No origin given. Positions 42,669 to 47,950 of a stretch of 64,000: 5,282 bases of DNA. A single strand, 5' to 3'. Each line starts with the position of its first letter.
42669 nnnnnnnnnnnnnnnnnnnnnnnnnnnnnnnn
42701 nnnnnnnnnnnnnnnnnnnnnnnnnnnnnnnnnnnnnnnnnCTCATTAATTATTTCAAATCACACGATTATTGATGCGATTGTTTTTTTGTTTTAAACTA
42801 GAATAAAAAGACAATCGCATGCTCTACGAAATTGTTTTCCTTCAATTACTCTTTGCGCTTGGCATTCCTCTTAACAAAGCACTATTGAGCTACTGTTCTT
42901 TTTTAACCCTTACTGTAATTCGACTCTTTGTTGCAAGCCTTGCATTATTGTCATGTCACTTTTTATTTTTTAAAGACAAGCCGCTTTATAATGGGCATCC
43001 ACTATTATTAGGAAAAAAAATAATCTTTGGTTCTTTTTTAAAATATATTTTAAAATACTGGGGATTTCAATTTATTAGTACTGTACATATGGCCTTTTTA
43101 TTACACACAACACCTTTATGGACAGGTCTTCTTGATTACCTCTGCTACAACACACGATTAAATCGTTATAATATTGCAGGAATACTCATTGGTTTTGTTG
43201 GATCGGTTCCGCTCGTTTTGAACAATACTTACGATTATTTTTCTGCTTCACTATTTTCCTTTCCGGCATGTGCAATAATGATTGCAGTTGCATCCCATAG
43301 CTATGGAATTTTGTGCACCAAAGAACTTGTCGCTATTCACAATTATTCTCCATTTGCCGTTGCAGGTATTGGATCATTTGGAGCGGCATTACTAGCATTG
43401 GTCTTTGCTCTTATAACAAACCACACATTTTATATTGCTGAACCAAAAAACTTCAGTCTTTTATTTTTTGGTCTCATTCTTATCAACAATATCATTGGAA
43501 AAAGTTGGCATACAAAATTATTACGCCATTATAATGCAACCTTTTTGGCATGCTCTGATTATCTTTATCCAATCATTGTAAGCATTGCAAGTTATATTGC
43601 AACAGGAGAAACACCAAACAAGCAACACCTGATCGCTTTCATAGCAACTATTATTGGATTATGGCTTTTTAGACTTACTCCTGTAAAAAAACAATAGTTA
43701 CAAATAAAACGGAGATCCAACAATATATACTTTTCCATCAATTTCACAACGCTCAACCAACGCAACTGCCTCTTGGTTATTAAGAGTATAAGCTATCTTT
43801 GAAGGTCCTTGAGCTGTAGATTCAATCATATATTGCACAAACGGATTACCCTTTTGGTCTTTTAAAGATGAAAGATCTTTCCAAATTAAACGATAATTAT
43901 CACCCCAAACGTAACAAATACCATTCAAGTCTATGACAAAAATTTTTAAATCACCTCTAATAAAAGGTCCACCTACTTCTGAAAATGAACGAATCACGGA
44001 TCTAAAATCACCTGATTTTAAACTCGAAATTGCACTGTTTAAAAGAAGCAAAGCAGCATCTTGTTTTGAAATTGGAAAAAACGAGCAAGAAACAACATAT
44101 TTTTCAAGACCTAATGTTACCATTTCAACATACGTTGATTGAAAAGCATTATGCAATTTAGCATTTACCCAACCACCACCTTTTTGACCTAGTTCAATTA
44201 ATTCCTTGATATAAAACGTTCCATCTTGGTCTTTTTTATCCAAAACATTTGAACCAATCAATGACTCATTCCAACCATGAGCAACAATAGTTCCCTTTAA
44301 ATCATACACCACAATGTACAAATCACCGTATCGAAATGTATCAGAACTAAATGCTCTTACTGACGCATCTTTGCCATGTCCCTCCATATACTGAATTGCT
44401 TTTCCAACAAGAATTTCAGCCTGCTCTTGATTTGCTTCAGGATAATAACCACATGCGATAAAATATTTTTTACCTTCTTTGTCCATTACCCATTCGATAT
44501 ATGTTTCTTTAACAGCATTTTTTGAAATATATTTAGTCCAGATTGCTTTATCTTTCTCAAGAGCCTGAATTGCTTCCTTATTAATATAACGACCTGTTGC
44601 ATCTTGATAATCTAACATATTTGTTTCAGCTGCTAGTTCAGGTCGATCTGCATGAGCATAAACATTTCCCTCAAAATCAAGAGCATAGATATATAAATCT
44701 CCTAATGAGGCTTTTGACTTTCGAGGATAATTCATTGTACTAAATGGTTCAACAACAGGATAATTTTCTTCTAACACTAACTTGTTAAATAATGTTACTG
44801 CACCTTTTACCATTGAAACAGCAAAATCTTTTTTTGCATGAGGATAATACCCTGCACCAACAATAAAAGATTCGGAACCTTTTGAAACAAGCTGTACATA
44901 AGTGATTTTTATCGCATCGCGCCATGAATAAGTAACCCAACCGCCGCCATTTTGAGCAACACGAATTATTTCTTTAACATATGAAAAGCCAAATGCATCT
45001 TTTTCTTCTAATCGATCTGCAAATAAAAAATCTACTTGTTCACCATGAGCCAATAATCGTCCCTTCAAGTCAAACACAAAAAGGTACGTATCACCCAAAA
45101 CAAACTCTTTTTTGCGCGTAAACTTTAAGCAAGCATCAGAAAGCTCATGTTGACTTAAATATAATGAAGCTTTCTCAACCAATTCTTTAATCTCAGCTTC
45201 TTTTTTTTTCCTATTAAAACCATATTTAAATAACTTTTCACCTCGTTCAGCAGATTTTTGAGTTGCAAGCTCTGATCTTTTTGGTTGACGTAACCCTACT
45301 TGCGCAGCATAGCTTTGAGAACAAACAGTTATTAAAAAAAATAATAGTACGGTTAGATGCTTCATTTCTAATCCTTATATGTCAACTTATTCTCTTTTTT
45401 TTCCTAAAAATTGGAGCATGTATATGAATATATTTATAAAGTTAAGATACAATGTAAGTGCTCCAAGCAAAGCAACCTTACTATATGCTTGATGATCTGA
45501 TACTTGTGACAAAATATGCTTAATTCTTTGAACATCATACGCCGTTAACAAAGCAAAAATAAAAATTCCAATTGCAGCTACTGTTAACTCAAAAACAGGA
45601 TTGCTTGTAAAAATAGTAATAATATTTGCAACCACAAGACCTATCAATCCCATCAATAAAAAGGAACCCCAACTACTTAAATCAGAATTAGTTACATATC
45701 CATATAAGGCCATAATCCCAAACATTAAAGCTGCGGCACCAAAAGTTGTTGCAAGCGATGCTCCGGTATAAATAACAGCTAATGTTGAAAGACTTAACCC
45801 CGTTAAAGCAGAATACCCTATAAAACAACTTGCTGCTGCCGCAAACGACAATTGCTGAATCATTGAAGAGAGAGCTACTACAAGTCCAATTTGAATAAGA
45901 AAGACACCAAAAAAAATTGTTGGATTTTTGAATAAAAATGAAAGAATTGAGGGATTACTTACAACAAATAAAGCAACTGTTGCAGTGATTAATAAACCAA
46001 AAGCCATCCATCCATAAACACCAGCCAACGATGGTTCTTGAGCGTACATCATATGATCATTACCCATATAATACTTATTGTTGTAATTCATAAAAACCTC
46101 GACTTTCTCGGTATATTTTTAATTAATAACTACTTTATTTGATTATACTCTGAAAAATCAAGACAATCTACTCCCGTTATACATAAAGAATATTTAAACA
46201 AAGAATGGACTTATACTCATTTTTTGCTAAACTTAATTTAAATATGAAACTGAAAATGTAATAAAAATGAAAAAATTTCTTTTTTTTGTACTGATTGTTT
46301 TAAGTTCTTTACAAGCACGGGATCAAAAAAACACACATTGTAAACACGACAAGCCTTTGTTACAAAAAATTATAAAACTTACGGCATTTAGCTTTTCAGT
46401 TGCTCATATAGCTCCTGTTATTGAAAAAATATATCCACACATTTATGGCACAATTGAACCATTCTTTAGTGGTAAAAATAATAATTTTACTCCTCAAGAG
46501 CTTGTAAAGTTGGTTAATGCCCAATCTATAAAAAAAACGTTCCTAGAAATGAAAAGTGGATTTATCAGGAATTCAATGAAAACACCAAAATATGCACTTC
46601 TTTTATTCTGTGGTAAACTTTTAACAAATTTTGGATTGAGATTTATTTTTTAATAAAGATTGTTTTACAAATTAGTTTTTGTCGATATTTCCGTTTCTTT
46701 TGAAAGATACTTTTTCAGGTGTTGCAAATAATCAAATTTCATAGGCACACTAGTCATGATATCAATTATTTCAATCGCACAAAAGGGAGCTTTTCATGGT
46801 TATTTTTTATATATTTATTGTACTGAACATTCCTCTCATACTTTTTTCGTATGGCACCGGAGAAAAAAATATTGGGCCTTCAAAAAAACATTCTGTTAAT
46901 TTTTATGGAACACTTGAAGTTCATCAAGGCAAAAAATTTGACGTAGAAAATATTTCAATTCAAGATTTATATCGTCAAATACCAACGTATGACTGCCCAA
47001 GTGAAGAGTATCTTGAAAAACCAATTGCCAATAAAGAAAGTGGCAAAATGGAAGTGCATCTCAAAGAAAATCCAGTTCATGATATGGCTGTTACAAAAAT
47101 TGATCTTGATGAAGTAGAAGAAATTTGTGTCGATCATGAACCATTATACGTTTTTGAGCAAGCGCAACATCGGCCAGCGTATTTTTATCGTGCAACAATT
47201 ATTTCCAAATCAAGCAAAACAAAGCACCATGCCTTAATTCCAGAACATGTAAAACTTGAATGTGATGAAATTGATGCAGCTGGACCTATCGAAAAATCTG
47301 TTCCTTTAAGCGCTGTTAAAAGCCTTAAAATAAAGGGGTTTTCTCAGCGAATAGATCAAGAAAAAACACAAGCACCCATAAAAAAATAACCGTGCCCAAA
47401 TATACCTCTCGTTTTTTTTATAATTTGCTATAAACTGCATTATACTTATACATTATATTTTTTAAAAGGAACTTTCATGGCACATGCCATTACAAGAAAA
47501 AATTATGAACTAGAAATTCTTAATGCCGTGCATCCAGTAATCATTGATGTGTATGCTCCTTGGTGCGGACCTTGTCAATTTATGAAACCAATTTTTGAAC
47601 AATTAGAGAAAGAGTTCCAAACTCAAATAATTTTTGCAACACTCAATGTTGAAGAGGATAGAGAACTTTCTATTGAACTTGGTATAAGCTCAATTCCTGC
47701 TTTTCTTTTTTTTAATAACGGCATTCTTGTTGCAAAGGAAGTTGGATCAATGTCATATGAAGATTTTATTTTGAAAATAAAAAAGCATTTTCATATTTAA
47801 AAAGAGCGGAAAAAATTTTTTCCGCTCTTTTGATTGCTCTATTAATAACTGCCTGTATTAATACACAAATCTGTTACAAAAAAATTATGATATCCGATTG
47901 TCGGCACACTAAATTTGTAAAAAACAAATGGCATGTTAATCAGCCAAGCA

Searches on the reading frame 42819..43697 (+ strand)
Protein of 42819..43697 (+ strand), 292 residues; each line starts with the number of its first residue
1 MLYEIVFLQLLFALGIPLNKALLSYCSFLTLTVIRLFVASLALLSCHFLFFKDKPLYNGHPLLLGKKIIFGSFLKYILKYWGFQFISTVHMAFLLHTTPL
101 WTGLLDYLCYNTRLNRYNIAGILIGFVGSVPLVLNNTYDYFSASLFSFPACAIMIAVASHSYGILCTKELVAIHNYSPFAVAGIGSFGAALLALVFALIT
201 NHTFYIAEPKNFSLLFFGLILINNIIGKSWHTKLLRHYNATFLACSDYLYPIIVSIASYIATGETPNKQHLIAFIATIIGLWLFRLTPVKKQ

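Call 52: search_protein_families(library=pfam, proteins=[window:42819-43697:+], max_evalue=0.001)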
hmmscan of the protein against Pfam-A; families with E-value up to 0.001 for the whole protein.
window:42819-43697:+ (292 aa): 1 family
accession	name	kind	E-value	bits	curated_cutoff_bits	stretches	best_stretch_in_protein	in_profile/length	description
PF00892.27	EamA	-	1.2e-26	94.1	28.2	2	10-130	12-131/135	EamA-like transporter family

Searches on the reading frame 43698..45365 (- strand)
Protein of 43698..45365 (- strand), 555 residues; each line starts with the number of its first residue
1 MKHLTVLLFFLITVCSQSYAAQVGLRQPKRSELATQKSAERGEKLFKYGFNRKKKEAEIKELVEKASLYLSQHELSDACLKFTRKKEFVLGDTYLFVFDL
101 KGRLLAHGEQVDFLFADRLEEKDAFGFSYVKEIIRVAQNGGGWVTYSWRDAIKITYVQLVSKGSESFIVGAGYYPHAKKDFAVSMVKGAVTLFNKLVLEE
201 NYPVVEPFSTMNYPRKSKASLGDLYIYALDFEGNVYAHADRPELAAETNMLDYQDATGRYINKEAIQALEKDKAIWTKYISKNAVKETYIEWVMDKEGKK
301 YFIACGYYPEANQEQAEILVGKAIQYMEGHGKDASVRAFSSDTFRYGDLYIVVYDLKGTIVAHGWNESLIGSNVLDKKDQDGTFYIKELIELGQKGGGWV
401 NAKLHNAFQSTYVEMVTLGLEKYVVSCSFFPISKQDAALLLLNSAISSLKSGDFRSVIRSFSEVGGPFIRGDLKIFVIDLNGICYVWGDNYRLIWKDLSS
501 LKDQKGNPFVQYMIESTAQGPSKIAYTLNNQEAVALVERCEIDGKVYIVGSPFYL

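Call 11: search_protein_families(library=ncbifam, proteins=[window:43698-45365:-], max_evalue=0.00001)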
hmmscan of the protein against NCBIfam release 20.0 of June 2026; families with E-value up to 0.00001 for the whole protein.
window:43698-45365:- (555 aa): 2 families
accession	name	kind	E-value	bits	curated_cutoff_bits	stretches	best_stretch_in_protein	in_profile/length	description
NF052443.1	SensHisKinMctS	equivalog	1.2e-15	56.8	700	2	345-406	90-152/457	two-component system sensor histidine kinase MctS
NF058645.1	MCPCtpMPsAe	equivalog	2e-11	43.4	900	0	344-405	89-151/558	methyl-accepting chemotaxis protein CtpM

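Call 52: search_protein_families(library=pfam, proteins=[window:43698-45365:-], max_evalue=0.001)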
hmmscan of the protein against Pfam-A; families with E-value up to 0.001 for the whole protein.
window:43698-45365:- (555 aa): 4 families
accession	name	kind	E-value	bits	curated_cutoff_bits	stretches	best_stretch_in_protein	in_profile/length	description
PF17200.10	sCache_2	-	1.7e-33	116.2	25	3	312-404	37-111/155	Single Cache domain 2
PF08269.17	dCache_2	-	1.8e-32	113.1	26.5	2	222-400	93-259/298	Cache domain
PF17201.10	Cache_3-Cache_2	-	6.7e-08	32.6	27.7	0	350-392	205-248/299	Cache 3/Cache 2 fusion domain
PF17203.10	sCache_3_2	-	9.2e-06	26.2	28.4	0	218-244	49-74/140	Single cache domain 3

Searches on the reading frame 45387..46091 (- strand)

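Call 52: search_protein_families(library=pfam, proteins=[window:45387-46091:-], max_evalue=0.001)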
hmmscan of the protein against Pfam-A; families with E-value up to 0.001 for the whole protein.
window:45387-46091:- (234 aa): 1 family
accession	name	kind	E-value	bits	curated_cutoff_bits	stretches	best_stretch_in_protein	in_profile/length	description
PF01027.25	Bax1-I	-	8.2e-50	169.9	34.1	1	22-229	4-207/207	Inhibitor of apoptosis-promoting Bax1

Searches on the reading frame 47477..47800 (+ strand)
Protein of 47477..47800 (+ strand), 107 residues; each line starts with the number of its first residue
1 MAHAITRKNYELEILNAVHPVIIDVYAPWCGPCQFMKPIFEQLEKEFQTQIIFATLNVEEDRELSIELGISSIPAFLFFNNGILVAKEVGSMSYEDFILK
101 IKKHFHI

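Call 52: search_protein_families(library=pfam, proteins=[window:47477-47800:+], max_evalue=0.001)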
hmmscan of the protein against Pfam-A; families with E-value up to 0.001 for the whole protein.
window:47477-47800:+ (107 aa): 5 families
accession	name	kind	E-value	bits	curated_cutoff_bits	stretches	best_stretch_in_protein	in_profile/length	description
PF00085.26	Thioredoxin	-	1.6e-23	83.1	23.5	1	4-102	4-102/103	Thioredoxin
PF13098.12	Thioredoxin_2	-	3.8e-06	27.6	27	1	19-97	6-100/104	Thioredoxin-like domain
PF13899.12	Thioredoxin_7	-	8e-05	23.1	27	1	20-80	19-82/83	Thioredoxin-like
PF04756.19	OST3_OST6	-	9.4e-05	22.4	27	1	30-81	46-104/294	OST3 / OST6 family, transporter family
PF14595.12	Thioredoxin_9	-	0.00078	19.8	25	1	27-84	50-109/129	Thioredoxin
